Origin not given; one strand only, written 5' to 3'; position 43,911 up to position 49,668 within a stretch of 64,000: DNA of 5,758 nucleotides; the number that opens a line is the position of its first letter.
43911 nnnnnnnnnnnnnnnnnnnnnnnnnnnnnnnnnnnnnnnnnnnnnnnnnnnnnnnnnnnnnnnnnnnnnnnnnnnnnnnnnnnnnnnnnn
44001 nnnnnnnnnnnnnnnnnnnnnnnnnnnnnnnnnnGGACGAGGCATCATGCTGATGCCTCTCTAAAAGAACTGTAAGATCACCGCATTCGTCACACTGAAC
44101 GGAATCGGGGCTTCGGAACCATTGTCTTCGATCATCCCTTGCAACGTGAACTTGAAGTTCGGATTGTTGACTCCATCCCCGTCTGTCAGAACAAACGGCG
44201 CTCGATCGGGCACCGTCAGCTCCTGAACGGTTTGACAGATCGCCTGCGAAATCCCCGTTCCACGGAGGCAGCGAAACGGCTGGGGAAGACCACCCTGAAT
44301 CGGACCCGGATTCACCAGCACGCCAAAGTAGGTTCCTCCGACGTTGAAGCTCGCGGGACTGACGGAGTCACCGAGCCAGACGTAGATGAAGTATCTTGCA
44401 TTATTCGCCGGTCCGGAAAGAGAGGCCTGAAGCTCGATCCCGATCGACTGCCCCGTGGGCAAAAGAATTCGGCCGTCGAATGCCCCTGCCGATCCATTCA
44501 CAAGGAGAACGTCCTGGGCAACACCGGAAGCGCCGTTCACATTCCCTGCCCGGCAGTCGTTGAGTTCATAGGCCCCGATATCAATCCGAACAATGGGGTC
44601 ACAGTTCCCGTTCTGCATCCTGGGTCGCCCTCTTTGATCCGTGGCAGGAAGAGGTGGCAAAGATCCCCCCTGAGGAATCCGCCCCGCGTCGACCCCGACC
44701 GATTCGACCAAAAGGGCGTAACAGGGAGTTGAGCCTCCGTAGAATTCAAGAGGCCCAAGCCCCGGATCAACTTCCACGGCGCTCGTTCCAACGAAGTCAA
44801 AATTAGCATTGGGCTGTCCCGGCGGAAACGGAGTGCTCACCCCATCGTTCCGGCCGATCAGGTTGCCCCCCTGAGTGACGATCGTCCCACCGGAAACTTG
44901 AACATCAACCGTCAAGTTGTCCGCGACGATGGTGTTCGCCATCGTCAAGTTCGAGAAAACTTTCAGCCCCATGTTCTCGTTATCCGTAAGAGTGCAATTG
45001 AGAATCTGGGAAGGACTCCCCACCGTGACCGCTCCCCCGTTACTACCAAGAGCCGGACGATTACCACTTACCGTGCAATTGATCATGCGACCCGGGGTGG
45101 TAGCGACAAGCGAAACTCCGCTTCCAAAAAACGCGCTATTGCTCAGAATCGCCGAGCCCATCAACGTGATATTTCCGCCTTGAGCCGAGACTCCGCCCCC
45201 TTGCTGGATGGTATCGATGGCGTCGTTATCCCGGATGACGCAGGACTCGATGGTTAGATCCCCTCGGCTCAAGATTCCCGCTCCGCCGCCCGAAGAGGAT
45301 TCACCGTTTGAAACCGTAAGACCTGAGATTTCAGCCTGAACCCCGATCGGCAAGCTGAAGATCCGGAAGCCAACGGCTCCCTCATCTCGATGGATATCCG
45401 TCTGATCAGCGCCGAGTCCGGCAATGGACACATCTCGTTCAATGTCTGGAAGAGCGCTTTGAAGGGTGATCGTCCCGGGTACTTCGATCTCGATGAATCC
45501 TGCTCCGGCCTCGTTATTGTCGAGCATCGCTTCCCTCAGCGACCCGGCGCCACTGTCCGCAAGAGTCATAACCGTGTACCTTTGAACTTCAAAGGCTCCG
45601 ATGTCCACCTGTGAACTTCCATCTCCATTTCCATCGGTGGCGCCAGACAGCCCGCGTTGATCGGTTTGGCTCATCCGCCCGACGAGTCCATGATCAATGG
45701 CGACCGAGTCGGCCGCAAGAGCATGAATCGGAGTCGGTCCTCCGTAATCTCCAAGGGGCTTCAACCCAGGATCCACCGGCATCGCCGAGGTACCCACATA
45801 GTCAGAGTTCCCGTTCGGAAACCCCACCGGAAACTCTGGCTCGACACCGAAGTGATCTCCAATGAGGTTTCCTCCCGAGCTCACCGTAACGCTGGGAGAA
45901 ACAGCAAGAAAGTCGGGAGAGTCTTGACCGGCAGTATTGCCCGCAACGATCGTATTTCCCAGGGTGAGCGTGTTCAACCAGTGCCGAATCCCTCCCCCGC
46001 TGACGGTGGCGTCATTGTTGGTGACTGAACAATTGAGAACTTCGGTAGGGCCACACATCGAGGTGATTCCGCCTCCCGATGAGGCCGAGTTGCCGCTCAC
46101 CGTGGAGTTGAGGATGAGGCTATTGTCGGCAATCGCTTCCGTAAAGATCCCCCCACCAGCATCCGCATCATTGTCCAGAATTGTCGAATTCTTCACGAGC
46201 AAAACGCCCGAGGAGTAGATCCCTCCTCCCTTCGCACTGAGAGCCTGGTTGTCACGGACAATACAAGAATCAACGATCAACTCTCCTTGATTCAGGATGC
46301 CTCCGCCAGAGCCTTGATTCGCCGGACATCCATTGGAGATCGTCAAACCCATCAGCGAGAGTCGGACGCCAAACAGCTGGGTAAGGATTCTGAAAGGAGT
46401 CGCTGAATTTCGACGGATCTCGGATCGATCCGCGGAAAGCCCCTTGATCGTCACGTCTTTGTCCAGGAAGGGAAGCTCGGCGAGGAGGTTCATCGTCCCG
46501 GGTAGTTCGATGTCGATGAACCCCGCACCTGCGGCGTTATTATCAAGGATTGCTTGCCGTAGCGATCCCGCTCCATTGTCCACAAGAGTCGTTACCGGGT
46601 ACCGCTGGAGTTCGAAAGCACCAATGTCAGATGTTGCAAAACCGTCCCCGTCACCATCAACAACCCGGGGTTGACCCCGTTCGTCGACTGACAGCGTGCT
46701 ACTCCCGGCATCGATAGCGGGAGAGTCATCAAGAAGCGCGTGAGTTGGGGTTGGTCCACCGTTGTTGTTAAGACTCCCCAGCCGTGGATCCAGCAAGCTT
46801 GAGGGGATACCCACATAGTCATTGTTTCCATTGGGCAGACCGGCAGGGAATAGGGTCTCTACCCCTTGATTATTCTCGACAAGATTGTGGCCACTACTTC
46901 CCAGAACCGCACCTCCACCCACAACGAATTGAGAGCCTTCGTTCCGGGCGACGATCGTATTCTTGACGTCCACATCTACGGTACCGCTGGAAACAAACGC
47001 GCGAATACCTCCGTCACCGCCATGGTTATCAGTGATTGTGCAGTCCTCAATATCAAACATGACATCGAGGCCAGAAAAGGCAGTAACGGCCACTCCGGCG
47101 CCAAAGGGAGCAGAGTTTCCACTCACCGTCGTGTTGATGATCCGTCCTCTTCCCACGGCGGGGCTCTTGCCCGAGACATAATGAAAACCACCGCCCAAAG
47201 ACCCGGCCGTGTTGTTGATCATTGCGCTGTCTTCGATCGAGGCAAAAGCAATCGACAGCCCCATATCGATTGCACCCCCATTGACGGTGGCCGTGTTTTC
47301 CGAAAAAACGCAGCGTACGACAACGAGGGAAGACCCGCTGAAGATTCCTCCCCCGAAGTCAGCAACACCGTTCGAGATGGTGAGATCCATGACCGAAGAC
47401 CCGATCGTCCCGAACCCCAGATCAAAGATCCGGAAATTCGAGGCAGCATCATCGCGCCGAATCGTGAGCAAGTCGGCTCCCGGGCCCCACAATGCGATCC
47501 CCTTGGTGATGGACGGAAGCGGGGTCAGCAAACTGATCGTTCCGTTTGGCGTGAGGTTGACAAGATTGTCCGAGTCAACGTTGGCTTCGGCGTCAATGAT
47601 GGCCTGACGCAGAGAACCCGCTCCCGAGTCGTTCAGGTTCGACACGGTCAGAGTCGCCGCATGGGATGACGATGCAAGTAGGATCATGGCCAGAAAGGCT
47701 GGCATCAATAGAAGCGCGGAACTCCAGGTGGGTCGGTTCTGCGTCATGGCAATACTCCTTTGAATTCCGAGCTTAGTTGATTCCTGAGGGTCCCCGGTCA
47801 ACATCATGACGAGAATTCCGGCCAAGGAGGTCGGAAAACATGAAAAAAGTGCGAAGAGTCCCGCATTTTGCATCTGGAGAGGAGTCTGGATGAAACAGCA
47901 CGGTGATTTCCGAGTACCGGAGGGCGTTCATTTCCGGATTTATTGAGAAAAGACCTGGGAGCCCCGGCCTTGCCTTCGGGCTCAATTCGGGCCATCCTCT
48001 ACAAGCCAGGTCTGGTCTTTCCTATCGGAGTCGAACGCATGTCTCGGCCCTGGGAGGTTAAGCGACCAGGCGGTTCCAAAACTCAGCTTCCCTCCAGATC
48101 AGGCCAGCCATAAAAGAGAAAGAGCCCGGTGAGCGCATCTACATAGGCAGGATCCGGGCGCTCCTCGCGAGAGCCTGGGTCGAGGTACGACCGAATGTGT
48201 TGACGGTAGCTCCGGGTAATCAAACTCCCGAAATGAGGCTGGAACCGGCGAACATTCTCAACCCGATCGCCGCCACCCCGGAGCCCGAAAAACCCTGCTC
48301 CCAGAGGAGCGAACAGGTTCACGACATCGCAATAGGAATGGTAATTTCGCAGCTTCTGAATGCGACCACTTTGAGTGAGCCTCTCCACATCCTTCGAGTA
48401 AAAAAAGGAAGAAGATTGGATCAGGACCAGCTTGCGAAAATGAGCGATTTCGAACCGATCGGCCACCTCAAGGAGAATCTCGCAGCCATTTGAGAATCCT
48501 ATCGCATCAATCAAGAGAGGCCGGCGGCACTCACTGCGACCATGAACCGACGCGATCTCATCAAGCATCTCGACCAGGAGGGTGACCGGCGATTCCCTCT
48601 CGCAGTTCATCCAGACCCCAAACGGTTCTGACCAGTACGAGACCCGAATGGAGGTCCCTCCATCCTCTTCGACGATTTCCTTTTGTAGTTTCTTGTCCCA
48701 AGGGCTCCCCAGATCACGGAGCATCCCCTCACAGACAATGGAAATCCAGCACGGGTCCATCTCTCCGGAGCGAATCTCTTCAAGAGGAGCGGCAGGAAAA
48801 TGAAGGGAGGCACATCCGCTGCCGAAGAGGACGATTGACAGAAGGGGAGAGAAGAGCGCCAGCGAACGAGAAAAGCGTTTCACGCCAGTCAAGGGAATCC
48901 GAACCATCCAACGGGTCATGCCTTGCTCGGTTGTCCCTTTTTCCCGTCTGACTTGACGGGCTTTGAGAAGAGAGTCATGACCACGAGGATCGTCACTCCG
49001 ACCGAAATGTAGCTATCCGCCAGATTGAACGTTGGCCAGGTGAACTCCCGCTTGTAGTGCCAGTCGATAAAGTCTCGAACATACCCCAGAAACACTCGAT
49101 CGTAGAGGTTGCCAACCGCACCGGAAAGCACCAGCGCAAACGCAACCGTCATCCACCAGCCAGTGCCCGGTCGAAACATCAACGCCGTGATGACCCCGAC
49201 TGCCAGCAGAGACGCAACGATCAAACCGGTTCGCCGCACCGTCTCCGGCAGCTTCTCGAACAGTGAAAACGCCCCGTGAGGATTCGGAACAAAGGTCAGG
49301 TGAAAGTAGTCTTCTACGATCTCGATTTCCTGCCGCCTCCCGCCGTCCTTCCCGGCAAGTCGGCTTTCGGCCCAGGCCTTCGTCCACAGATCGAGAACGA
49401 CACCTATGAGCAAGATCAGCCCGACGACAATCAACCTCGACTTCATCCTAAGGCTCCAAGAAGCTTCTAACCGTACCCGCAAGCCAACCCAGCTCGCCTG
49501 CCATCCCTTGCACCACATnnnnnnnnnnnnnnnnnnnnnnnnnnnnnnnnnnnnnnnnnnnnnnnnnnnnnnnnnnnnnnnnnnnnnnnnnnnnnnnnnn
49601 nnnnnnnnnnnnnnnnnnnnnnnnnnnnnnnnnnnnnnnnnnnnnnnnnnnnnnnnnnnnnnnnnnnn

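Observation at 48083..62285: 14-kb co-directional envelope operon: membrane pseudokinase giant, lipoprotein, GrpE-repeat cytoplasmic giant, secreted protein, TIM-barrel protein, LspA and hydrolase lipoprotein, with LepB divergent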

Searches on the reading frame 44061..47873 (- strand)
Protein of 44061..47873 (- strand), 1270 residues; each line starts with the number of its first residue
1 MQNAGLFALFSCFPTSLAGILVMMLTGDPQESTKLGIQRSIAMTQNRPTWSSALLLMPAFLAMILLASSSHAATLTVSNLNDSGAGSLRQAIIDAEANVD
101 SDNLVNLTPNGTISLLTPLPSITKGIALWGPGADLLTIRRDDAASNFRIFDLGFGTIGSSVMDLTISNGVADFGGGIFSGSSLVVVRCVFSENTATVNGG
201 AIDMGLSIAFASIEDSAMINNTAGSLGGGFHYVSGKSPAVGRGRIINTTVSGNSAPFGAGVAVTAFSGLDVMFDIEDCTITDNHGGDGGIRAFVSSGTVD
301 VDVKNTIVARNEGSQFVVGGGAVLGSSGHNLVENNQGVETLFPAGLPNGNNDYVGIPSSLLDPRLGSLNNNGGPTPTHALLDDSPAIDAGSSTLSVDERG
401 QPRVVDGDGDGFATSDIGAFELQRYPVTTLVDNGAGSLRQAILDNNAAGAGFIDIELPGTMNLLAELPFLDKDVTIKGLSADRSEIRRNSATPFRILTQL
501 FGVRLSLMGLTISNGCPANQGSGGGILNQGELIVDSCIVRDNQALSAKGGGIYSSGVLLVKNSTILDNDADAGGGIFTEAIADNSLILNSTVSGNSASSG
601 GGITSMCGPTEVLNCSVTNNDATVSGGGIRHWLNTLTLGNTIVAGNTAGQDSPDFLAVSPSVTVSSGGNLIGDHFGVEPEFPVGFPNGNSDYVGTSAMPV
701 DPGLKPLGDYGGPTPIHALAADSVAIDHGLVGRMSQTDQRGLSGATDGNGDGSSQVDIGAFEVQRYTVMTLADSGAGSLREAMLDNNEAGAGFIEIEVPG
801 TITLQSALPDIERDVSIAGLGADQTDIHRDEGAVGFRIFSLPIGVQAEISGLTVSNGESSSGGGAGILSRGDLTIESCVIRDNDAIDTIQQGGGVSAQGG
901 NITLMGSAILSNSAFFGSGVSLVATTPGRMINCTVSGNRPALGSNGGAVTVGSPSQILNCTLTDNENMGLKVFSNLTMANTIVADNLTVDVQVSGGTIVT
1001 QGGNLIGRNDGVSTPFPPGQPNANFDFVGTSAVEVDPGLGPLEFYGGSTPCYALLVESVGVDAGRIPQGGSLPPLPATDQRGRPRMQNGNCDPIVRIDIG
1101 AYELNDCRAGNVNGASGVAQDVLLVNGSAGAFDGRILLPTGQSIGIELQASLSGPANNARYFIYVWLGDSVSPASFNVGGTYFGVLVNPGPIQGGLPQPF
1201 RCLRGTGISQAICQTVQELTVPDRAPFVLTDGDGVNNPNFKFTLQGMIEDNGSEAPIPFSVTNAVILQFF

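Call 4: search_protein_families(library=pfam, proteins=[window:44061-47873:-], max_evalue=0.1)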
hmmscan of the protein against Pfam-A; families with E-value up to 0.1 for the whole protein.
window:44061-47873:- (1270 aa): 2 families
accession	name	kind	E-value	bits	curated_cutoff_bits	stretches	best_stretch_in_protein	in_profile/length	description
PF23478.1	YKL104W-A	-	0.011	16.4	27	1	949-1006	22-80/84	YKL104W-A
PF02415.23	Chlam_PMP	-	0.045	14.5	20.6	1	188-202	2-16/19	Chlamydia polymorphic membrane protein (Chlamydia_PMP) repeat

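Call 5: search_protein_families(library=ncbifam, proteins=[window:44061-47873:-], max_evalue=0.1)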
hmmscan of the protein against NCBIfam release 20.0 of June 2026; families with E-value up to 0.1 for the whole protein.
window:44061-47873:- (1270 aa): 3 families
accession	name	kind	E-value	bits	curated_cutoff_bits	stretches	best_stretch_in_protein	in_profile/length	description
NF041518.1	choice_anch_Q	domain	7.3e-46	154.2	25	3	362-423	1-58/58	choice-of-anchor Q domain-containing protein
TIGR01376.1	POMP_repeat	repeat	0.015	15.1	15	1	189-202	6-19/28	polymorphic outer membrane protein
TIGR04212.1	GlyGly_RbtA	equivalog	0.033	12.5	295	1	546-606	152-219/605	rhombotarget A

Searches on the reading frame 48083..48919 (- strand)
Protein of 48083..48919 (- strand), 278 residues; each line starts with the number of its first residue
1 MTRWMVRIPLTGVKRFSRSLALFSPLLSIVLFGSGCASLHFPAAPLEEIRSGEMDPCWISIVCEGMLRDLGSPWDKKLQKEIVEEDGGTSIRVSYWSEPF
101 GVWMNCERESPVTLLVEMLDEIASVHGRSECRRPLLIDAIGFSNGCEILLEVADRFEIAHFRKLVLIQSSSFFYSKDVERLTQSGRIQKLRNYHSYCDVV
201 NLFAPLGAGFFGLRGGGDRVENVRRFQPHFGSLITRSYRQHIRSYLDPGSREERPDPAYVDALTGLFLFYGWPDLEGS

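Call 4: search_protein_families(library=pfam, proteins=[window:48083-48919:-], max_evalue=0.1)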
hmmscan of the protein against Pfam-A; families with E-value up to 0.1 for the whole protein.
window:48083-48919:- (278 aa): 0 families

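Call 5: search_protein_families(library=ncbifam, proteins=[window:48083-48919:-], max_evalue=0.1)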
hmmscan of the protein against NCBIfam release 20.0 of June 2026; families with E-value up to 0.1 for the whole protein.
window:48083-48919:- (278 aa): 0 families

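Call 27: search_protein_families(library=padloc, proteins=[window:48083-48919:-], max_evalue=0.1)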
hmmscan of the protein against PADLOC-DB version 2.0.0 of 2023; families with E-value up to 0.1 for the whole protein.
window:48083-48919:- (278 aa): 1 family
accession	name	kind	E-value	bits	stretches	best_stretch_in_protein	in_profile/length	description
PDLC04672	PDC-M48A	-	0.0058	15.2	1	135-190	42-96/125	-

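Call 88: search_solved_structures(query=window:48083-48919:-, max_evalue=10)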
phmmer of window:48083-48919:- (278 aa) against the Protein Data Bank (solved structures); distinct sequences matched with E-value up to 10: 0.

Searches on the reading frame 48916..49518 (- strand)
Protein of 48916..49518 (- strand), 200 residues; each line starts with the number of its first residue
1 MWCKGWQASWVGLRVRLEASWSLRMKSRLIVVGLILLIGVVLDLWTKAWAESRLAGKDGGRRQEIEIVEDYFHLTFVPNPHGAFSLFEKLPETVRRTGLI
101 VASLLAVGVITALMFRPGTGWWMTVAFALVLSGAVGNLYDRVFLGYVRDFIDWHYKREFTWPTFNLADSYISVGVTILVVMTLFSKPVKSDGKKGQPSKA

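Call 4: search_protein_families(library=pfam, proteins=[window:48916-49518:-], max_evalue=0.1)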
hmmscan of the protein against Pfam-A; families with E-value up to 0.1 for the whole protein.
window:48916-49518:- (200 aa): 1 family
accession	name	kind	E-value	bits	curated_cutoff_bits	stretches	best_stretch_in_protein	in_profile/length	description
PF01252.23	Peptidase_A8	-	5.8e-36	124.2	25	1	36-184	2-142/142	Signal peptidase (SPase) II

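Call 5: search_protein_families(library=ncbifam, proteins=[window:48916-49518:-], max_evalue=0.1)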
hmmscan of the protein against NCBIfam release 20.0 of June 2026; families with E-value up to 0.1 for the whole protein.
window:48916-49518:- (200 aa): 23 families
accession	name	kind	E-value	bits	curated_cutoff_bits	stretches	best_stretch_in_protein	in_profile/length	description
NF011360.0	PRK14779.1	subfamily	2.7e-33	115.3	177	1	34-187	14-158/163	lipoprotein signal peptidase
NF011355.0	PRK14773.1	subfamily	8.3e-31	107.4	218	1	66-188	67-192/206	lipoprotein signal peptidase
TIGR00077.1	lspA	equivalog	6.5e-26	91.2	73.95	1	26-186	6-158/164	signal peptidase II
NF011366.0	PRK14785.1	subfamily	1e-20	74.5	256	1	28-184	40-191/198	lipoprotein signal peptidase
NF011371.0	PRK14790.1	equivalog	1e-20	74.2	202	1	26-183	6-153/169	lipoprotein signal peptidase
NF011367.0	PRK14786.1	equivalog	1.7e-20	73.8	190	1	34-190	5-150/154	lipoprotein signal peptidase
NF011365.0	PRK14784.1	equivalog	2.5e-19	69.9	181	1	69-191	38-155/160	lipoprotein signal peptidase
NF011368.0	PRK14787.1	equivalog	2.5e-19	69.9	177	1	34-183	6-156/167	lipoprotein signal peptidase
NF011352.0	PRK14770.1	equivalog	5.9e-19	68.1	223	1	31-189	17-169/173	lipoprotein signal peptidase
NF011370.0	PRK14789.1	equivalog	4.1e-18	65.7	248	1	25-184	4-151/194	lipoprotein signal peptidase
NF011358.0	PRK14776.1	equivalog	2.3e-17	63.3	285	1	68-190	43-162/170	lipoprotein signal peptidase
NF011351.0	PRK14769.1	subfamily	2.2e-16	60.5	216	1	28-183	4-144/156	lipoprotein signal peptidase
NF011357.0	PRK14775.1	equivalog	3.8e-16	59.5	201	1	25-186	1-151/170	lipoprotein signal peptidase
NF011353.0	PRK14771.1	equivalog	3.9e-16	59.3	241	1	24-194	7-166/179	lipoprotein signal peptidase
NF011369.0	PRK14788.1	equivalog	2.8e-15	56.3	200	2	33-147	7-116/213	lipoprotein signal peptidase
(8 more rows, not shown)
